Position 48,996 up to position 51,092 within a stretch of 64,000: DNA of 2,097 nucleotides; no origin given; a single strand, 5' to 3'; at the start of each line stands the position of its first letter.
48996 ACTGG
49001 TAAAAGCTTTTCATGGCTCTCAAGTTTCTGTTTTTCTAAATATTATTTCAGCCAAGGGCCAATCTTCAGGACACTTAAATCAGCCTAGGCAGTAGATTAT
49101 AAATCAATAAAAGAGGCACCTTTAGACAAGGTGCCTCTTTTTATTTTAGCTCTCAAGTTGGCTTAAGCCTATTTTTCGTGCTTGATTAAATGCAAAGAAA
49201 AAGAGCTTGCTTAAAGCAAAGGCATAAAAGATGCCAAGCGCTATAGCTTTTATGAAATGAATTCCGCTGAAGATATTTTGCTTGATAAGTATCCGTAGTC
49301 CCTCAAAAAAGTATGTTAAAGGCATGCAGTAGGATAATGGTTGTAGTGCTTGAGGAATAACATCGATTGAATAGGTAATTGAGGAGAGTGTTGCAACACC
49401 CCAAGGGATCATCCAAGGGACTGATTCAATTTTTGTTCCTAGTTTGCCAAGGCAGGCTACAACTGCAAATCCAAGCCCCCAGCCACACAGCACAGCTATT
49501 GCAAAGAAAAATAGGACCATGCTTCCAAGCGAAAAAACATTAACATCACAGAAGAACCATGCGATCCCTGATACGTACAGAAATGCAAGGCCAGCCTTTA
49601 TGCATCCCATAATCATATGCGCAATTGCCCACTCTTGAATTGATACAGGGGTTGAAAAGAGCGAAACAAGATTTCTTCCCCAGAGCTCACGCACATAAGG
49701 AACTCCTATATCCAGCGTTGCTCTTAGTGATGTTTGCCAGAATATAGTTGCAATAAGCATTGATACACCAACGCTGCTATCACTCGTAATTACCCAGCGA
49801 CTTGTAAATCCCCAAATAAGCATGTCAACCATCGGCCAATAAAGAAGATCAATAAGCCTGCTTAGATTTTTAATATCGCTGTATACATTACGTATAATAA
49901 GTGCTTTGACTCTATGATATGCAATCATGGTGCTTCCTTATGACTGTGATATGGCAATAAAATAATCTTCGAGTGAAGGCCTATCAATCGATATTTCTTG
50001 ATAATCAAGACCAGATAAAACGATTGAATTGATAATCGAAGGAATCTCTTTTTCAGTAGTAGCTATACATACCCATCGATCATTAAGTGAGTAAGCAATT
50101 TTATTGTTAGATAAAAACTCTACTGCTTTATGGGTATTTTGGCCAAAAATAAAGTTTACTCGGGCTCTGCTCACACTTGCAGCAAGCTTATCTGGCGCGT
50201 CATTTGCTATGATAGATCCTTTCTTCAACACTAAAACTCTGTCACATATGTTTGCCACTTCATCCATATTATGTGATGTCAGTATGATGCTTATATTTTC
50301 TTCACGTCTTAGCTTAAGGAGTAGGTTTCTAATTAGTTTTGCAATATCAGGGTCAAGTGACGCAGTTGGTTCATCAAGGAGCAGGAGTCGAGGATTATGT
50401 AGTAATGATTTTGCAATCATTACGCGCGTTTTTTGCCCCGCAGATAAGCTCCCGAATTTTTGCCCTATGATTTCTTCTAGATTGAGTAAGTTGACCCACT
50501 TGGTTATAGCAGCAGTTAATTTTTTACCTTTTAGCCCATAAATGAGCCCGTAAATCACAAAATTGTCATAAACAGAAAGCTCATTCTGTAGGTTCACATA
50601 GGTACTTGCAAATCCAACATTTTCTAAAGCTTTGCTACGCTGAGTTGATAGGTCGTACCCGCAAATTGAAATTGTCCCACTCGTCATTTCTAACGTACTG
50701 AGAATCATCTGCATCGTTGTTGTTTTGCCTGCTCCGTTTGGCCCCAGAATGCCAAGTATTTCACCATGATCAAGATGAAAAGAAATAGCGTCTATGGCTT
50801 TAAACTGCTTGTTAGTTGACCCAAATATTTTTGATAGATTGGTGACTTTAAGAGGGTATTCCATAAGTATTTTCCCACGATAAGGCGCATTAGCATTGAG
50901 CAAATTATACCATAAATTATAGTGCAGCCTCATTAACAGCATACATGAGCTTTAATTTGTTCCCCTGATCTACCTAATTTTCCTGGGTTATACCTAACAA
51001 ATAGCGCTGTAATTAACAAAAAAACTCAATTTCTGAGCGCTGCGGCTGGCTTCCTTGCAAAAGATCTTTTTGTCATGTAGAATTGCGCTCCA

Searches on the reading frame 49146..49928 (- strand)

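Call 67: search_protein_families(library=pfam, proteins=[window:49146-49928:-], max_evalue=0.001)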
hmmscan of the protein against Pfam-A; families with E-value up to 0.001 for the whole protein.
window:49146-49928:- (260 aa): 1 family
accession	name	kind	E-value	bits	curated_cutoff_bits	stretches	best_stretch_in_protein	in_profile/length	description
PF01061.29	ABC2_membrane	-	1.3e-05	25.3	26.9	1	21-214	13-209/211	ABC-2 type transporter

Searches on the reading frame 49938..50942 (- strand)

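Call 67: search_protein_families(library=pfam, proteins=[window:49938-50942:-], max_evalue=0.001)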
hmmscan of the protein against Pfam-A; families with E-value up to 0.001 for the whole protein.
window:49938-50942:- (334 aa): 5 families
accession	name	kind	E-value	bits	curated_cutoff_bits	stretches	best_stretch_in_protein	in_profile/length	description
PF00005.33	ABC_tran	-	1.3e-31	110.4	25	1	51-194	2-137/137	ABC transporter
PF13304.12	AAA_21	-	1.3e-12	48.9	27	1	176-226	248-300/304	AAA domain, putative AbiEii toxin, Type IV TA system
PF02463.25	SMC_N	-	2.8e-06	27.3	40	1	45-235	8-210/220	RecF/RecN/SMC N terminal domain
PF13476.12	AAA_23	-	0.00015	22.9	27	1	48-168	8-130/201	AAA domain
PF13175.12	AAA_15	-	0.00029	21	32.1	0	183-225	328-370/374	AAA ATPase domain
